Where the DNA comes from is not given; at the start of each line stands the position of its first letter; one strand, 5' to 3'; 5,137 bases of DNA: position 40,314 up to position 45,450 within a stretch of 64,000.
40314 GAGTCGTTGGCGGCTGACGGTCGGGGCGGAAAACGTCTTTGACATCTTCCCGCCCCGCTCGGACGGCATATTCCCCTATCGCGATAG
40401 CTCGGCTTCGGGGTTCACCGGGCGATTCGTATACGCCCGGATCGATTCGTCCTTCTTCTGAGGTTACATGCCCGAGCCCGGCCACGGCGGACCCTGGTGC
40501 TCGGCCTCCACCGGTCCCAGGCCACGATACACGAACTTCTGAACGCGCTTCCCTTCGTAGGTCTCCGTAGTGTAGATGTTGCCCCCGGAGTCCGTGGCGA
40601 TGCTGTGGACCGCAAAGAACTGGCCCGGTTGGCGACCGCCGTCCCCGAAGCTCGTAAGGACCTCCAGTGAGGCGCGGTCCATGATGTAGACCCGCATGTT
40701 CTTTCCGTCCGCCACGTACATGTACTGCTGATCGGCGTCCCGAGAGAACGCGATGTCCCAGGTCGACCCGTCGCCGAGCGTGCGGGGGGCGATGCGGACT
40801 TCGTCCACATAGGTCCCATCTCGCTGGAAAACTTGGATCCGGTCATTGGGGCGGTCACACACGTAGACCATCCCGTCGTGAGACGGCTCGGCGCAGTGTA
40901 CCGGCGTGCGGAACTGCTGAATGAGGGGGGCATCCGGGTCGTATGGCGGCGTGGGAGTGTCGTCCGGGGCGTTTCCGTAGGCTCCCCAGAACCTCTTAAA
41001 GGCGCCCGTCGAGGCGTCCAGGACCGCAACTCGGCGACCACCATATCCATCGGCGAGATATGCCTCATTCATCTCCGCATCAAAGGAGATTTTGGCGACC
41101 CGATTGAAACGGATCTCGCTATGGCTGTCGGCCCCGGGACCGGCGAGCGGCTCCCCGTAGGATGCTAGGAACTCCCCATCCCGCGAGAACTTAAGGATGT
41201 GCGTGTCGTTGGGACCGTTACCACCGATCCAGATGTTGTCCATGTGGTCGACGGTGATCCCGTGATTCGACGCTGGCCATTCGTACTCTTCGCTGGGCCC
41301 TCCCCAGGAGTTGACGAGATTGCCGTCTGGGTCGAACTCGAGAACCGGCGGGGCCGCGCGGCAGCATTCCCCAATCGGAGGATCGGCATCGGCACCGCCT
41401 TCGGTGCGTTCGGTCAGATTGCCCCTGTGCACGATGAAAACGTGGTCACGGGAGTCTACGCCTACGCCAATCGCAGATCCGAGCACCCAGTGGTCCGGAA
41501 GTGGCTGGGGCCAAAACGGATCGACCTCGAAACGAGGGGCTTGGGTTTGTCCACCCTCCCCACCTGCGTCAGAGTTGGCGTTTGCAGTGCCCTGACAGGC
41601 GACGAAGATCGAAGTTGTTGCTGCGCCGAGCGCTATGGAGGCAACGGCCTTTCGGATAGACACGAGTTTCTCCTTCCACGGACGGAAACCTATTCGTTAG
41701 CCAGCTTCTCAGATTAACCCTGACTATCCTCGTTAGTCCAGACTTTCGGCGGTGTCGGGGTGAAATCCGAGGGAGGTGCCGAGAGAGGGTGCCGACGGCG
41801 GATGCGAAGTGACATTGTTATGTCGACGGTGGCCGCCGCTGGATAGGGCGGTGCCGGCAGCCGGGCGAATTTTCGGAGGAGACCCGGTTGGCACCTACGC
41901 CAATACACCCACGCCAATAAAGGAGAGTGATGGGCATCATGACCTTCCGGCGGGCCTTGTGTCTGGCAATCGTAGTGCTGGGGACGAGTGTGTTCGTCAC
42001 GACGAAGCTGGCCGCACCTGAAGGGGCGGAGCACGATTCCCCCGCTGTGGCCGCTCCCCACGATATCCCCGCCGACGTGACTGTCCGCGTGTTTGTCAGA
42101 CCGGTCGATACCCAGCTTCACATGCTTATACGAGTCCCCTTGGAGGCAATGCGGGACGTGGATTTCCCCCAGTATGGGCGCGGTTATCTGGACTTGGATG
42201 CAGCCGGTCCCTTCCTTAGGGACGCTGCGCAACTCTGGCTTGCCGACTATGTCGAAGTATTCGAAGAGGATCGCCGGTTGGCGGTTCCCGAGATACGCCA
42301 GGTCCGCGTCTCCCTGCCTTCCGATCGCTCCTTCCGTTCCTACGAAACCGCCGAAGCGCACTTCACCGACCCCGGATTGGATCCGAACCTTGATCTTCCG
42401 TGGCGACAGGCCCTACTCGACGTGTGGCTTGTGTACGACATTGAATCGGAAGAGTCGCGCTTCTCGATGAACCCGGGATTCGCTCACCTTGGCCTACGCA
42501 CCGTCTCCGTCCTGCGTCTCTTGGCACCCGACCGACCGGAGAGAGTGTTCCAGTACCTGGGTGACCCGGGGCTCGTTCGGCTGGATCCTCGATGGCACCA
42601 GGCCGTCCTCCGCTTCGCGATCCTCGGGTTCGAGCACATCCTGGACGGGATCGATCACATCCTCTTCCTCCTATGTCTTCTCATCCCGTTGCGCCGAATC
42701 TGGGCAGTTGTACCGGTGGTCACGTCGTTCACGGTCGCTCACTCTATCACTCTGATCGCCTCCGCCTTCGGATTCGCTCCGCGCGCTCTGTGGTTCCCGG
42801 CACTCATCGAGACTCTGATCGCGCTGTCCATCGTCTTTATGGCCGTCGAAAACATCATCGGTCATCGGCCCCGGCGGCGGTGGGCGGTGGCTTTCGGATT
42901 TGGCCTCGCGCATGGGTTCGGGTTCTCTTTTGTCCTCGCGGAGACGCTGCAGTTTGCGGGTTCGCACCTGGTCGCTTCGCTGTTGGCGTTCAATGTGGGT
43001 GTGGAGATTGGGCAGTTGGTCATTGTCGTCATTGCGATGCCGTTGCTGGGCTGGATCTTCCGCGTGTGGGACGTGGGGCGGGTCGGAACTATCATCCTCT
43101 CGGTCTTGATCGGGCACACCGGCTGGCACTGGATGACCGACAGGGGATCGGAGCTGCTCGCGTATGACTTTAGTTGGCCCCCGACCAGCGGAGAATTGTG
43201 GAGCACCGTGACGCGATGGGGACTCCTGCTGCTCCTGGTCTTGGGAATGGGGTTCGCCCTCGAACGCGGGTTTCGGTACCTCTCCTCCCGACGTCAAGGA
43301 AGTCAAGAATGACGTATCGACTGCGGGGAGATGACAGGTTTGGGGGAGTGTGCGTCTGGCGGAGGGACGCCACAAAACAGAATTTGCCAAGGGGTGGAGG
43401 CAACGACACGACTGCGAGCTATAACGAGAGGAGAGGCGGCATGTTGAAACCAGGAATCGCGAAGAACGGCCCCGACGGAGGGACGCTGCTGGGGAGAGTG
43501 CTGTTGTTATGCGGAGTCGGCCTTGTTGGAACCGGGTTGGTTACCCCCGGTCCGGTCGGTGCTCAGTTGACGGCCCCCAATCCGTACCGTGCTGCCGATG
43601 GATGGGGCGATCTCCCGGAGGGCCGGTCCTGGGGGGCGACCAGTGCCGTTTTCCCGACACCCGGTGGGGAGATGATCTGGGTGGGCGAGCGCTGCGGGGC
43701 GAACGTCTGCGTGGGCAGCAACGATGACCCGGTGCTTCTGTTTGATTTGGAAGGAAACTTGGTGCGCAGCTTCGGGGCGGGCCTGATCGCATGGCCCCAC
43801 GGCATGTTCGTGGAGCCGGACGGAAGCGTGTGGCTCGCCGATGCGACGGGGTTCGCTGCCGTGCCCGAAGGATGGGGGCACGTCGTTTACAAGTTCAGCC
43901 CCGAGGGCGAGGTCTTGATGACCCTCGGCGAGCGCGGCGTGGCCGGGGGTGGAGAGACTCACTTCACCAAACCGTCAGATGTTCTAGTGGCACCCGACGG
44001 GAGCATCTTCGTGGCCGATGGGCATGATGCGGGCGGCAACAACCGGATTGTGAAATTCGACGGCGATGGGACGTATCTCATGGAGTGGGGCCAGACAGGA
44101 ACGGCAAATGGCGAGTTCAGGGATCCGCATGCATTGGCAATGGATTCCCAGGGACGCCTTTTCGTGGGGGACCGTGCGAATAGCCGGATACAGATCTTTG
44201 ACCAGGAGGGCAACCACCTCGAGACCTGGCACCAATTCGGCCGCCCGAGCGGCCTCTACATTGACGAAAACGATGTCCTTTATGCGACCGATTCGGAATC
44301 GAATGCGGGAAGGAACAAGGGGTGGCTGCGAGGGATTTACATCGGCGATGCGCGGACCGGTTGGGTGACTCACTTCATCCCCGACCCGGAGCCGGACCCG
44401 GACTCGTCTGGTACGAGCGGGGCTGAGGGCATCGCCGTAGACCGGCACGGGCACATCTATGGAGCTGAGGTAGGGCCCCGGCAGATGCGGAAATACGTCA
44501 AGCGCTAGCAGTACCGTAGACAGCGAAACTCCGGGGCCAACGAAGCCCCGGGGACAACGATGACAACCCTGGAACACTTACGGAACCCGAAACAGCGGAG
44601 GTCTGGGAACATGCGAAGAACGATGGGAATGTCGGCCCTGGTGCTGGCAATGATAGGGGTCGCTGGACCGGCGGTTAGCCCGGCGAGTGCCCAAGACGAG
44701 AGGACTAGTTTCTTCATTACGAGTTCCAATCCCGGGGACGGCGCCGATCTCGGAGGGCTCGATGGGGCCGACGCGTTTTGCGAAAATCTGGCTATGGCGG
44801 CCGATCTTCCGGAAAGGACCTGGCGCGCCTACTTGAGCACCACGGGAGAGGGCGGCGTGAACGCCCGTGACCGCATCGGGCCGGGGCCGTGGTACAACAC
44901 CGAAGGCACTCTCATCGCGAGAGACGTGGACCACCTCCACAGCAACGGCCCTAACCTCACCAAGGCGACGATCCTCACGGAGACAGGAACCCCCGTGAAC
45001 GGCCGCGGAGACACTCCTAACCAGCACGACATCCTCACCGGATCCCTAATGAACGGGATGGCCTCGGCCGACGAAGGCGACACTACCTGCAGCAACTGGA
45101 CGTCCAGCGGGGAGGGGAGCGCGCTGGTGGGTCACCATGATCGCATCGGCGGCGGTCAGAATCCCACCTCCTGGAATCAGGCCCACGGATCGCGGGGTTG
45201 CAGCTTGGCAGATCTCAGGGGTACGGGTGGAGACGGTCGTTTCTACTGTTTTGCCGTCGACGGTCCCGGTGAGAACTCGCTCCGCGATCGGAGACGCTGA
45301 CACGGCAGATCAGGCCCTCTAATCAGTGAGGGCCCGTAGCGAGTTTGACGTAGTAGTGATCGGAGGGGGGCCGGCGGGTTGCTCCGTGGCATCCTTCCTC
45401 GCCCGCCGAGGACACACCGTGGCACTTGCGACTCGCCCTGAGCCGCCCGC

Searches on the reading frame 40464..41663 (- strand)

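Call 11: search_protein_families(library=pfam, proteins=[window:40464-41663:-], max_evalue=0.001)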
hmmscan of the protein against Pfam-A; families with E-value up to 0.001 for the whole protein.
window:40464-41663:- (399 aa): 2 families
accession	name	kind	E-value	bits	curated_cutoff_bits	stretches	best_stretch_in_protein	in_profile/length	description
PF01436.27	NHL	-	4.3e-10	39.6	20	0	353-377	5-28/28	NHL repeat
PF08450.18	SGL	-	0.00078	19.6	26.3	0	309-380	142-213/246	SMP-30/Gluconolactonase/LRE-like region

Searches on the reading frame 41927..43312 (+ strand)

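Call 11: search_protein_families(library=pfam, proteins=[window:41927-43312:+], max_evalue=0.001)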
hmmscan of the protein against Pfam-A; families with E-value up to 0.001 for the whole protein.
window:41927-43312:+ (461 aa): 1 family
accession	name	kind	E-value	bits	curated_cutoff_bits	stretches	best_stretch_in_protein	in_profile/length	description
PF13795.12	HupE_UreJ_2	-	1.1e-42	145.8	24.5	1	231-379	2-154/156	HupE / UreJ protein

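Call 37: search_protein_families(library=ncbifam, proteins=[window:41927-43312:+], max_evalue=0.001)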
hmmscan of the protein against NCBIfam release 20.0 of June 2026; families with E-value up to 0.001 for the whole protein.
window:41927-43312:+ (461 aa): 0 families

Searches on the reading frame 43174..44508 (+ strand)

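Call 11: search_protein_families(library=pfam, proteins=[window:43174-44508:+], max_evalue=0.001)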
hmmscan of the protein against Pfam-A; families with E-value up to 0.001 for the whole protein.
window:43174-44508:+ (444 aa): 2 families
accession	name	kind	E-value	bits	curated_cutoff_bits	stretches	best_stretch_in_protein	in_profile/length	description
PF01436.27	NHL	-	9.2e-21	73.2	20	1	315-342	1-28/28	NHL repeat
PF13449.12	Phytase-like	-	0.00053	20.4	27.6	0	315-383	67-118/284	Esterase-like activity of phytase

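Call 37: search_protein_families(library=ncbifam, proteins=[window:43174-44508:+], max_evalue=0.001)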
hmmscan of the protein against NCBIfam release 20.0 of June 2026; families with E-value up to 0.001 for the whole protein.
window:43174-44508:+ (444 aa): 4 families
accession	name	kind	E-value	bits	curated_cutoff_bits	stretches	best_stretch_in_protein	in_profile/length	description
NF035926.1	scyF_NHL_VPEP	equivalog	3.7e-25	88.9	350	1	186-354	125-285/376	scytonemin biosynthesis PEP-CTERM protein ScyF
NF047780.1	LIC12708_fam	subfamily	6.1e-07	28.6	150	0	236-302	156-217/391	LIC_12708 family protein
TIGR02604.1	Piru_Ver_Nterm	subfamily_domain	0.00023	20.7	122.2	0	235-287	291-343/367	PVC-type heme-binding CxxCH protein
NF033206.1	ScyE_fam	subfamily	0.00034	20.3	80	0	208-335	208-321/333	ScyD/ScyE family protein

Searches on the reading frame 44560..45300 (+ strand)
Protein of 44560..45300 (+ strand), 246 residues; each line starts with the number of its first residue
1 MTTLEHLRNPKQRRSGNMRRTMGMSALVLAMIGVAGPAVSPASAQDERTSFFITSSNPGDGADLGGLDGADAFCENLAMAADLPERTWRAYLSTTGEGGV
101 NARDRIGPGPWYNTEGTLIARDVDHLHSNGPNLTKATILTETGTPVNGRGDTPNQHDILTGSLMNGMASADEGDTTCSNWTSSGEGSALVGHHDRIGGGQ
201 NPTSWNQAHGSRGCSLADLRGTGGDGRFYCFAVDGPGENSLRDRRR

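Call 11: search_protein_families(library=pfam, proteins=[window:44560-45300:+], max_evalue=0.001)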
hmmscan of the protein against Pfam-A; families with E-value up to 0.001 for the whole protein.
window:44560-45300:+ (246 aa): 0 families

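Call 37: search_protein_families(library=ncbifam, proteins=[window:44560-45300:+], max_evalue=0.001)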
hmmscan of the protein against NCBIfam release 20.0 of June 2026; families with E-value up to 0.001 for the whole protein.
window:44560-45300:+ (246 aa): 0 families

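Call 61: search_solved_structures(query=window:44560-45300:+, max_evalue=1, show_alignments=1)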
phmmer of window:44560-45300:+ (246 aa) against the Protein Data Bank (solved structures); distinct sequences matched with E-value up to 1: 0.
